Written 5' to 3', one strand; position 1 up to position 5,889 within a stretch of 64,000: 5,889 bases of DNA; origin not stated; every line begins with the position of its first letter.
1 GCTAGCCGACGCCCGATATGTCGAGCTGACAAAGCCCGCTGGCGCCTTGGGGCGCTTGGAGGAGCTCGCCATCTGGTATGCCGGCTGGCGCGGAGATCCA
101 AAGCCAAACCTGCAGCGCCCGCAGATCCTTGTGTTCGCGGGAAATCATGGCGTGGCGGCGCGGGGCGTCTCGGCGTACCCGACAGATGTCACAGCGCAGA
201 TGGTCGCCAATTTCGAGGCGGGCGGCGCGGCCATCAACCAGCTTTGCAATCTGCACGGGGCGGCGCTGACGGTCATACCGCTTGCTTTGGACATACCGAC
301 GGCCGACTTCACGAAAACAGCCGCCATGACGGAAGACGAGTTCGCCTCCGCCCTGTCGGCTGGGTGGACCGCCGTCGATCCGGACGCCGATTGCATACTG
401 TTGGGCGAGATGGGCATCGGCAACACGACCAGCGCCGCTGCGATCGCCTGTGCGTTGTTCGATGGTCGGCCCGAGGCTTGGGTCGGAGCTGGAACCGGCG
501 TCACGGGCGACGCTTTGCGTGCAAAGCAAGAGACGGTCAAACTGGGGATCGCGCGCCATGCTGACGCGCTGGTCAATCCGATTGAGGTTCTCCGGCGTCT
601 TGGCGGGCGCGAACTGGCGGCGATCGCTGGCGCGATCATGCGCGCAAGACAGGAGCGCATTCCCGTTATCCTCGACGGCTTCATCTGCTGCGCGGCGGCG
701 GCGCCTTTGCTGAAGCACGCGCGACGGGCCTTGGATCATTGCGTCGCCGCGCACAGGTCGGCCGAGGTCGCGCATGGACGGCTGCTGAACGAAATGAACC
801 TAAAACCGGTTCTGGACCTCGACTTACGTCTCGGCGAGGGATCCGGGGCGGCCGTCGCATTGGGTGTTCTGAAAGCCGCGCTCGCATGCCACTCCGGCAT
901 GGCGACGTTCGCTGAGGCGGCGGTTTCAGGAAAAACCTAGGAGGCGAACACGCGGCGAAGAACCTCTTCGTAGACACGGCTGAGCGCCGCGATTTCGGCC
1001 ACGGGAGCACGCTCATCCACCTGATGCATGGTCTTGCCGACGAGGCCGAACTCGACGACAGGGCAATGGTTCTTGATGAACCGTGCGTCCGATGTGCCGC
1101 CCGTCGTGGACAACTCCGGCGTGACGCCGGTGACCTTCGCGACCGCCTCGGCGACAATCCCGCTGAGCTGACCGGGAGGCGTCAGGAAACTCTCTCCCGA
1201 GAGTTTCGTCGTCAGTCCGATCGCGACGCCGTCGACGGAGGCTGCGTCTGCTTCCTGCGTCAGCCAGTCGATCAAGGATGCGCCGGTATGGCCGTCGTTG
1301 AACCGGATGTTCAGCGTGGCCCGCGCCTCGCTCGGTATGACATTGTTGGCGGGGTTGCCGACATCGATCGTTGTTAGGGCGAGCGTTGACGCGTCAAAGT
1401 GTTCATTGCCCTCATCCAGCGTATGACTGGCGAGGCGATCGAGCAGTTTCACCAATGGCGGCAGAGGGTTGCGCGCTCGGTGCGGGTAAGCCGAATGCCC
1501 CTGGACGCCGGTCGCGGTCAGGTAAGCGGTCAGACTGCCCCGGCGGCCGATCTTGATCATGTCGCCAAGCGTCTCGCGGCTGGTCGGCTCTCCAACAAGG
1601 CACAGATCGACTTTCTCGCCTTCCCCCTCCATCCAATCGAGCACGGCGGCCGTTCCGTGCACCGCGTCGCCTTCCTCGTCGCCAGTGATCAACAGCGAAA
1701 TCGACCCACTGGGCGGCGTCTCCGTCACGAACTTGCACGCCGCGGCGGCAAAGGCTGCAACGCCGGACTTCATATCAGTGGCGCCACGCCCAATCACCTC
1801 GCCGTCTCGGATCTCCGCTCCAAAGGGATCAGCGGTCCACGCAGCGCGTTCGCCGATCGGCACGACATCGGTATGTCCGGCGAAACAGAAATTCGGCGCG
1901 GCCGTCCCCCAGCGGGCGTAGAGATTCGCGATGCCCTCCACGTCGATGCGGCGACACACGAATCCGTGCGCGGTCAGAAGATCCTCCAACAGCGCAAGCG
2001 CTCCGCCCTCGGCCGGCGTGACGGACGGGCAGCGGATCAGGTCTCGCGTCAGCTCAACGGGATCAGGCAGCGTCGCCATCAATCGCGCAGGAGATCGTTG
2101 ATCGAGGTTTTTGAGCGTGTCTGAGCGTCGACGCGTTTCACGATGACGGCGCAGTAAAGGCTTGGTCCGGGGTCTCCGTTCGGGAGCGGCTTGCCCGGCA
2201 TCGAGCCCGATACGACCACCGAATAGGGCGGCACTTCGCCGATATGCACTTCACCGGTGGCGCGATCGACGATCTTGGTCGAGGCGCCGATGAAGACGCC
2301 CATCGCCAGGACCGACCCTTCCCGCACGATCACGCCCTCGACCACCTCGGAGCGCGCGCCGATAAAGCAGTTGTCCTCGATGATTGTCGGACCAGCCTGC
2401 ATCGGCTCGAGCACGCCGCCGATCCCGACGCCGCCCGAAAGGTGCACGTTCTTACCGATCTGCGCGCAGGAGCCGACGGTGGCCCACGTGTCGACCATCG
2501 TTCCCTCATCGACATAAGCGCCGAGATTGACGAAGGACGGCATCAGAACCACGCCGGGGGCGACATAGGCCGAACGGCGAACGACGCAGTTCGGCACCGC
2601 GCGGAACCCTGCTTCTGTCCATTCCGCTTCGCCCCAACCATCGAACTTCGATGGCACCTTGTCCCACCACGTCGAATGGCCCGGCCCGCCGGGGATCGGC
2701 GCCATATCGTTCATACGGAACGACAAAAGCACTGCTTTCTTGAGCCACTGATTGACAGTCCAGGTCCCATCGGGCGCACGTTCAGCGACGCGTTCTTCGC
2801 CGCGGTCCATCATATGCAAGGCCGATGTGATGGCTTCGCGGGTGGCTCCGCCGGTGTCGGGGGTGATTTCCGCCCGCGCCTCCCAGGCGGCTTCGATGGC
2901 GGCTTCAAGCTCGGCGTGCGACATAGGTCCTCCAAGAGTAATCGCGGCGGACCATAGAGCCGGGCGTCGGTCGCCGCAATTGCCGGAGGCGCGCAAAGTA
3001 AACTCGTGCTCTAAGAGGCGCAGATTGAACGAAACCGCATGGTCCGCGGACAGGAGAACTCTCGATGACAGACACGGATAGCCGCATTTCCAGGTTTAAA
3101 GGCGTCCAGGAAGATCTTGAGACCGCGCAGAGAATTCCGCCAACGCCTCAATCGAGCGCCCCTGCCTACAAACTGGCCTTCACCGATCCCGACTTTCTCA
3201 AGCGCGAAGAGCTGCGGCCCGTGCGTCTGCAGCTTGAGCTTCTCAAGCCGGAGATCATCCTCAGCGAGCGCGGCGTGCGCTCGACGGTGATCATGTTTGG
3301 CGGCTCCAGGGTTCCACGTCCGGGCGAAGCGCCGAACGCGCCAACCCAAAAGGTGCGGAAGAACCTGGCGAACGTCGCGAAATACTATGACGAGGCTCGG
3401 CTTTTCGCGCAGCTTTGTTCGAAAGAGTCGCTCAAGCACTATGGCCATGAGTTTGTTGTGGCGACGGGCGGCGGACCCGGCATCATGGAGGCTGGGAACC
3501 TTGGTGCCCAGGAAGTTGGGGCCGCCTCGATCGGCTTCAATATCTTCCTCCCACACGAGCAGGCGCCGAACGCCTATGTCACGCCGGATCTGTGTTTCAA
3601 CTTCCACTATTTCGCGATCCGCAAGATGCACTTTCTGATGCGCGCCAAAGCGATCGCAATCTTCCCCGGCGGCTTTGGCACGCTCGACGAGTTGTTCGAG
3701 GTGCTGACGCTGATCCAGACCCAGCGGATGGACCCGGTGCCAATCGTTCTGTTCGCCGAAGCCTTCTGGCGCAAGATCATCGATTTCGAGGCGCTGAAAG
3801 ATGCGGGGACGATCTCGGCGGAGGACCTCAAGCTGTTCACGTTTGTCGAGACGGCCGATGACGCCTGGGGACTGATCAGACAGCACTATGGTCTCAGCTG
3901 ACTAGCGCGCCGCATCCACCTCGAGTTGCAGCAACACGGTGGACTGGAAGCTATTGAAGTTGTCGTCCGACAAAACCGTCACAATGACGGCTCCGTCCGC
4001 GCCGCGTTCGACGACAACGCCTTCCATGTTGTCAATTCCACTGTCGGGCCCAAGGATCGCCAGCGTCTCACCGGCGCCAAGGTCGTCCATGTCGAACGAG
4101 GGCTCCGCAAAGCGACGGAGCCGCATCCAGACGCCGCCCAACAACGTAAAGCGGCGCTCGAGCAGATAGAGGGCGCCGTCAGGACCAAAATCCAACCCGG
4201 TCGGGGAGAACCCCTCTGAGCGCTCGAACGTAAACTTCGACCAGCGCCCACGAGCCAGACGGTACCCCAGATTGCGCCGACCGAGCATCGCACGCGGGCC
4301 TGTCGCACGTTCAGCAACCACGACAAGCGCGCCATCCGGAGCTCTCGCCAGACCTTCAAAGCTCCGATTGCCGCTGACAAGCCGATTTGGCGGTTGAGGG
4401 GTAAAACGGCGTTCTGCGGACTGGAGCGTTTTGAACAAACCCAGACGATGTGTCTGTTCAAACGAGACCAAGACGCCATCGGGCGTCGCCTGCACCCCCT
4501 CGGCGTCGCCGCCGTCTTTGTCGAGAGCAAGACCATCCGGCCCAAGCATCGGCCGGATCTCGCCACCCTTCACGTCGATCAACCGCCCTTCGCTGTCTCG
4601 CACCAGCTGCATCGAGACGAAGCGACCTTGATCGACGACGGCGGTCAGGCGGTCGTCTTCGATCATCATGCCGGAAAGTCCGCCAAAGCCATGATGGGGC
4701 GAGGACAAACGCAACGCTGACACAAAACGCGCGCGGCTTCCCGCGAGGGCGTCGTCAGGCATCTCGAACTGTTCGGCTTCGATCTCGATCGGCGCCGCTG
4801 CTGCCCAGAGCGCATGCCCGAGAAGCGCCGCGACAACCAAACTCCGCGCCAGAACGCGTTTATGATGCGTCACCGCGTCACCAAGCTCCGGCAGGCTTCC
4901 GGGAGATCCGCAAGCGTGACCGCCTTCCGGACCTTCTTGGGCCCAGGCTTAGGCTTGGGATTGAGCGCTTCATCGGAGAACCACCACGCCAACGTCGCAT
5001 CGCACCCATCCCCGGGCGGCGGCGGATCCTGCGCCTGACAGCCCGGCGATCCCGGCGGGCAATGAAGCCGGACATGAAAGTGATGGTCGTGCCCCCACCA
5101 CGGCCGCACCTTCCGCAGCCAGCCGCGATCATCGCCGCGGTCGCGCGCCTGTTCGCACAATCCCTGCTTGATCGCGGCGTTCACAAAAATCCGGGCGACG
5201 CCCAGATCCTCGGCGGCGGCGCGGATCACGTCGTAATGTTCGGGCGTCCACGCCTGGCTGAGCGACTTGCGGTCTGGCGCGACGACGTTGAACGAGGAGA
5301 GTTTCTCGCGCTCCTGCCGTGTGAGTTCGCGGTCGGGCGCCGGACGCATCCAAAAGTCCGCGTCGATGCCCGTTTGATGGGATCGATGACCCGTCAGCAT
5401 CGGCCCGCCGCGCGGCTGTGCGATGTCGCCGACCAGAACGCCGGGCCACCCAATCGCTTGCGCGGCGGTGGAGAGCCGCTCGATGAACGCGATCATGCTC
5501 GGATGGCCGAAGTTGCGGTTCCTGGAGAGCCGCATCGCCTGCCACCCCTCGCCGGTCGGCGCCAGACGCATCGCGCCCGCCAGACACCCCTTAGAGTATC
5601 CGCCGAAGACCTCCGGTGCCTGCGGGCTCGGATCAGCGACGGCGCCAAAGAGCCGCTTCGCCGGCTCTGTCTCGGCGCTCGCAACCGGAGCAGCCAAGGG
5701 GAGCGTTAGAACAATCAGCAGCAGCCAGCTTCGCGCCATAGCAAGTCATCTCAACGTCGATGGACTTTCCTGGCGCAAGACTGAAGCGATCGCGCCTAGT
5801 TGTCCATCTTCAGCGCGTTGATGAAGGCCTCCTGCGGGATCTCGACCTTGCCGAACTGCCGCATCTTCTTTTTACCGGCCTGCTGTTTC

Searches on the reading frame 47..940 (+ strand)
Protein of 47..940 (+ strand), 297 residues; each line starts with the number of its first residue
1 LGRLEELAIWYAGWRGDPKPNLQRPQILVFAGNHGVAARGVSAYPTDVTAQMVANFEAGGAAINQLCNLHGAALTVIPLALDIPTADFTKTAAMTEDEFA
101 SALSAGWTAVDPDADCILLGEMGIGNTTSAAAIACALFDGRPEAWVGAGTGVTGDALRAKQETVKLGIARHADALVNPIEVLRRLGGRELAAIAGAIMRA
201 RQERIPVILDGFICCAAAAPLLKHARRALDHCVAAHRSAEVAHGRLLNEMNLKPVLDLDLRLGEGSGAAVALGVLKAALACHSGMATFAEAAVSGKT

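Call 43: search_protein_families(library=pfam, proteins=[window:47-940:+])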
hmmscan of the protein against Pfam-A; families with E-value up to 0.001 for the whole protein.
window:47-940:+ (297 aa): 1 family
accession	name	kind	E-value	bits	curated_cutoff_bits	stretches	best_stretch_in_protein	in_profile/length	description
PF02277.22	DBI_PRT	-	3.1e-105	352.5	22.6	1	1-293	26-329/329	Phosphoribosyltransferase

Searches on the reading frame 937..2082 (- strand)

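Call 43: search_protein_families(library=pfam, proteins=[window:937-2082:-])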
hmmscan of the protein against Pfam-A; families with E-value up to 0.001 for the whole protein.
window:937-2082:- (381 aa): 2 families
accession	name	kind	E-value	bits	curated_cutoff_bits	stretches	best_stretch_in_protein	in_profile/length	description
PF01546.33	Peptidase_M20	-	1.7e-37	129.8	24.6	1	66-376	1-205/206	Peptidase family M20/M25/M40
PF07687.19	M20_dimer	-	6.5e-23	81.2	21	1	178-282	1-103/107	Peptidase dimerisation domain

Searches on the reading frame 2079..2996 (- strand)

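Call 43: search_protein_families(library=pfam, proteins=[window:2079-2996:-])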
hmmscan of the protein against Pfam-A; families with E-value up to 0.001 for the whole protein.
window:2079-2996:- (305 aa): 4 families
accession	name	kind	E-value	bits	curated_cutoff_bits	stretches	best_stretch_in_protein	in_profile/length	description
PF14805.11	THDPS_N_2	-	4.1e-25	88.2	25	1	29-95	1-67/67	Tetrahydrodipicolinate N-succinyltransferase N-terminal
PF14602.12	Hexapep_2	-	4.2e-13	49.2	27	1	203-238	1-34/34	Hexapeptide repeat of succinyl-transferase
PF00132.30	Hexapep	-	7e-13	48.1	27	2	203-237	1-35/36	Bacterial transferase hexapeptide (six repeats)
PF25084.1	LbH_EIF2B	-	3.4e-05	24.2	54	1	157-242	25-105/105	EIF2B subunit epsilon LbH domain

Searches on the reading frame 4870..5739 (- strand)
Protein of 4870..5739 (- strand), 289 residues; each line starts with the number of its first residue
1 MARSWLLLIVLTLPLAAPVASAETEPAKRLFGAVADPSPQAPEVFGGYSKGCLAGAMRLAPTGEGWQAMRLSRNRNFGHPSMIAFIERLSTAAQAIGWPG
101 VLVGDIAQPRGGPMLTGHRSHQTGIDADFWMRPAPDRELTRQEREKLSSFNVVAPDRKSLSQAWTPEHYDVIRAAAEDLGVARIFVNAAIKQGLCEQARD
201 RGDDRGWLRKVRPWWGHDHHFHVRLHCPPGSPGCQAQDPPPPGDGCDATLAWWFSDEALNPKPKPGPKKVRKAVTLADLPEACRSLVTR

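Call 40: search_protein_families(library=pfam, proteins=[window:4870-5739:-])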
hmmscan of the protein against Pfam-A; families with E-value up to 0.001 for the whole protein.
window:4870-5739:- (289 aa): 1 family
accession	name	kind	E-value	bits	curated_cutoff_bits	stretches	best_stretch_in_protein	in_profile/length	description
PF03411.18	Peptidase_M74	-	1.3e-99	333.2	25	1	45-287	2-239/240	Penicillin-insensitive murein endopeptidase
